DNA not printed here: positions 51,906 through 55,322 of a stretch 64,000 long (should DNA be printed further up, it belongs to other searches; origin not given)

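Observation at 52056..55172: Giant secreted papain-like protease with beta-helix stalk and T9SS-type C-terminal sorting domain, driven by a near-consensus promoter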

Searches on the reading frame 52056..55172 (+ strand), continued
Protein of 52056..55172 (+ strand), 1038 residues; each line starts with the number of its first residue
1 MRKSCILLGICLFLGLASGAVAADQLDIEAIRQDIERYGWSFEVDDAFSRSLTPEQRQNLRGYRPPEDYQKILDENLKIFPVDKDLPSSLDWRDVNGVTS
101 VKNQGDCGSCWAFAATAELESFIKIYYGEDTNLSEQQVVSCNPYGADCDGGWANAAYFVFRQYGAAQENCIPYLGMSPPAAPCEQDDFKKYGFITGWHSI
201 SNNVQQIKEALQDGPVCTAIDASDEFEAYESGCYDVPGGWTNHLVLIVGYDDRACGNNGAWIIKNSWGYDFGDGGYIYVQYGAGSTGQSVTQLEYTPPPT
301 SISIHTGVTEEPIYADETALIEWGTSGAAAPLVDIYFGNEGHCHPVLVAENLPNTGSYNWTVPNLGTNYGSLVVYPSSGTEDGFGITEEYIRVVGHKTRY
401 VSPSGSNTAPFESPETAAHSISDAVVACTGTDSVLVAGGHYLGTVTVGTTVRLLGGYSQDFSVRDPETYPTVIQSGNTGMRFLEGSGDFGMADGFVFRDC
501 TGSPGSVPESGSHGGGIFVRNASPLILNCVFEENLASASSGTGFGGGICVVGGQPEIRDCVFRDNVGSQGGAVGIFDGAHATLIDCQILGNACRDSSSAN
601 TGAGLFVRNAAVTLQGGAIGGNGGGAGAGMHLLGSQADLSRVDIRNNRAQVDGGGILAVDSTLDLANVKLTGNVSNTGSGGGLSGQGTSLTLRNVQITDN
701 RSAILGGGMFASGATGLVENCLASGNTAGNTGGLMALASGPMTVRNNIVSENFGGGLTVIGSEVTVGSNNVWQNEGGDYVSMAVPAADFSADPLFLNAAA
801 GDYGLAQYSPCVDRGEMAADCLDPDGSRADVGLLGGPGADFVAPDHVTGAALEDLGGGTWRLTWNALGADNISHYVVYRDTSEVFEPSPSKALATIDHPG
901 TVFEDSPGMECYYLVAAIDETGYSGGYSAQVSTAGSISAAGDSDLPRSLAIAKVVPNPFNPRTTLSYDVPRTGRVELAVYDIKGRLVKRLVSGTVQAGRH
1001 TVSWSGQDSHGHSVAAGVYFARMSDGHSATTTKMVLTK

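Call 67: search_protein_families(library=ncbifam, proteins=[L045:12465-16373:+, L045:16527-17042:-, L045:17058-18641:-, L045:18899-20287:-, L045:20343-21974:-, L045:813-2585:+, L045:2722-8466:-], max_evalue=0.001)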
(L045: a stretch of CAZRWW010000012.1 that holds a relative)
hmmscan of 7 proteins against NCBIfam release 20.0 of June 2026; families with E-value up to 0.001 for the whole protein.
L045:12465-16373:+ (1303 aa): 10 families
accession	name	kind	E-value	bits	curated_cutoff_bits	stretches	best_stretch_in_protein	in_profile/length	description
NF033707.1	T9SS_sortase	equivalog_domain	3.6e-14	51.4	420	1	1218-1294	1000-1081/1095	type IX secretion system sortase PorU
NF038112.1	myxo_dep_M36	subfamily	1.8e-13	48.6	1500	1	1040-1202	994-1173/1604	myxosortase-dependent M36 family metallopeptidase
NF038111.1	rhom_dep_M36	equivalog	2.1e-11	42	1700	1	1108-1195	1068-1163/1315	rhombosortase-dependent M36 family metallopeptidase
TIGR04183.1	Por_Secre_tail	domain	3.2e-09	36.6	23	1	1221-1300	3-70/72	T9SS type A sorting domain-containing protein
NF005176.1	PRK06655.1-1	equivalog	7.9e-09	35.7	230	1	1230-1296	90-155/197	flagellar hook assembly protein FlgD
TIGR03900.1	prc_long_Delta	hypoth_equivalog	2.3e-08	32.5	660.95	1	800-995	565-758/973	MXAN_5808 family serine peptidase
NF009276.0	PRK12633.1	equivalog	1.8e-06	27.8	383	1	1217-1289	108-180/234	flagellar basal body rod modification protein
NF052324.1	PorU_rel_Nterm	equivalog_domain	2.1e-06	26.2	450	0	393-442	506-558/879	putative type IX secretion system sortase PorU2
NF009277.0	PRK12634.1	equivalog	9.9e-05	22.5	333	1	1225-1293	110-177/221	flagellar basal body rod modification protein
NF052323.1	T9SSA_dep_M6i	equivalog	0.0006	17.9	600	1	1219-1296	960-1032/1043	T9SS-dependent M6-like inactivated metalloprotease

L045:16527-17042:- (172 aa): 1 family
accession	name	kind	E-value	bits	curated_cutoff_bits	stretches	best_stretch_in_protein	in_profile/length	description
NF006948.0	PRK09430.1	equivalog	1.2e-05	25.1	162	1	48-161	61-173/267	co-chaperone DjlA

L045:17058-18641:- (528 aa): 2 families
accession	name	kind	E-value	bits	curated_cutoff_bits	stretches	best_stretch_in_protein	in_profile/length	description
NF052345.1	S_layer_anammox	exception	4.2e-08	31.1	1400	1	351-438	1313-1398/1596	Kustd1514 family S-layer glycoprotein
TIGR04183.1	Por_Secre_tail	domain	0.00018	21.4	23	1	458-526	8-71/72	T9SS type A sorting domain-containing protein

L045:18899-20287:- (463 aa): 0 families

L045:20343-21974:- (544 aa): 0 families

L045:813-2585:+ (591 aa): 28 families (the best 25 are shown)
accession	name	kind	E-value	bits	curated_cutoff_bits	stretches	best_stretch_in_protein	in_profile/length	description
NF041876.1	EPS_EpsE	equivalog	6e-23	81.7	400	1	441-578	247-386/389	exopolysaccharide biosynthesis GT4 family glycosyltransferase EpsE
TIGR03999.1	thiol_BshA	equivalog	1.2e-18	67.3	273.7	1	454-589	241-374/375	N-acetyl-alpha-D-glucosaminyl L-malate synthase BshA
TIGR03088.1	stp2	hypoth_equivalog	5.5e-17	61.9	409.05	1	439-589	229-374/374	TIGR03088 family PEP-CTERM/XrtA system glycosyltransferase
TIGR03449.1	mycothiol_MshA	equivalog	2e-14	53.3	462.5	1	439-589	253-404/406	D-inositol-3-phosphate glycosyltransferase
TIGR02149.1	glgA_Coryne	subfamily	2.6e-14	53.2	302.4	1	454-589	248-391/391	glycogen synthase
TIGR04063.1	stp3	hypoth_equivalog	5e-13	48.7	442.05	1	452-587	254-394/397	TIGR04063 family PEP-CTERM/XrtA system glycosyltransferase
NF038255.1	exopoly_VpsD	equivalog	1.7e-12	46.9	300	1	439-589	234-380/381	VpsD family glycosyltransferase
NF047684.1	TeichurnBiosyTuaC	equivalog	2e-10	40.1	550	1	460-589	262-390/391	teichuronic acid biosynthesis protein TuaC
NF053787.1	GlcN_PG_synth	equivalog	2.7e-10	39.7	480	1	470-589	244-360/361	N-acetylglucosaminyl phosphatidylglycerol synthase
NF038229.1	Glyco4_Geo_Pelo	equivalog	1.7e-09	37.1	400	1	439-589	192-337/338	GPMC system family 4 glycosyltransferase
TIGR04348.1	TIGR04348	equivalog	5.6e-09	35.5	300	1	467-580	192-303/310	selenoneine biosynthesis selenosugar synthase SenB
NF038295.1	EPS_HpsP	equivalog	1.4e-08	34.1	550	1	450-588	250-387/388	hormogonium polysaccharide biosynthesis glycosyltransferase HpsP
NF011726.0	PRK15179.1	equivalog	3.3e-08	32.3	733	1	457-585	563-691/694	Vi polysaccharide biosynthesis protein TviE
NF041010.1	glycosy_Agl16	equivalog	5.2e-08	32.1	575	1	452-587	218-350/352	glycosylation protein Agl16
NF007396.0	PRK09922.1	equivalog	7.8e-08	31.6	385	1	454-557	224-330/361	lipopolysaccharide 1,6-galactosyltransferase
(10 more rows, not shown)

L045:2722-8466:- (1915 aa): 5 families
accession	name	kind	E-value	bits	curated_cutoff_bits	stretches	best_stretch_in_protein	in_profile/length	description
NF052323.1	T9SSA_dep_M6i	equivalog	5e-11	41.3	600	1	1552-1649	784-883/1043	T9SS-dependent M6-like inactivated metalloprotease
NF041611.1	exoglucan_CbhB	equivalog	3.3e-09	35.4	1950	1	1157-1267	792-893/997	exoglucanase CbhB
NF033707.1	T9SS_sortase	equivalog_domain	1.2e-06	26.5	420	0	1847-1903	1020-1078/1095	type IX secretion system sortase PorU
NF009276.0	PRK12633.1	equivalog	0.00011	22.1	383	1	1839-1903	121-182/234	flagellar basal body rod modification protein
NF005176.1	PRK06655.1-1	equivalog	0.0006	19.8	230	0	1850-1909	97-158/197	flagellar hook assembly protein FlgD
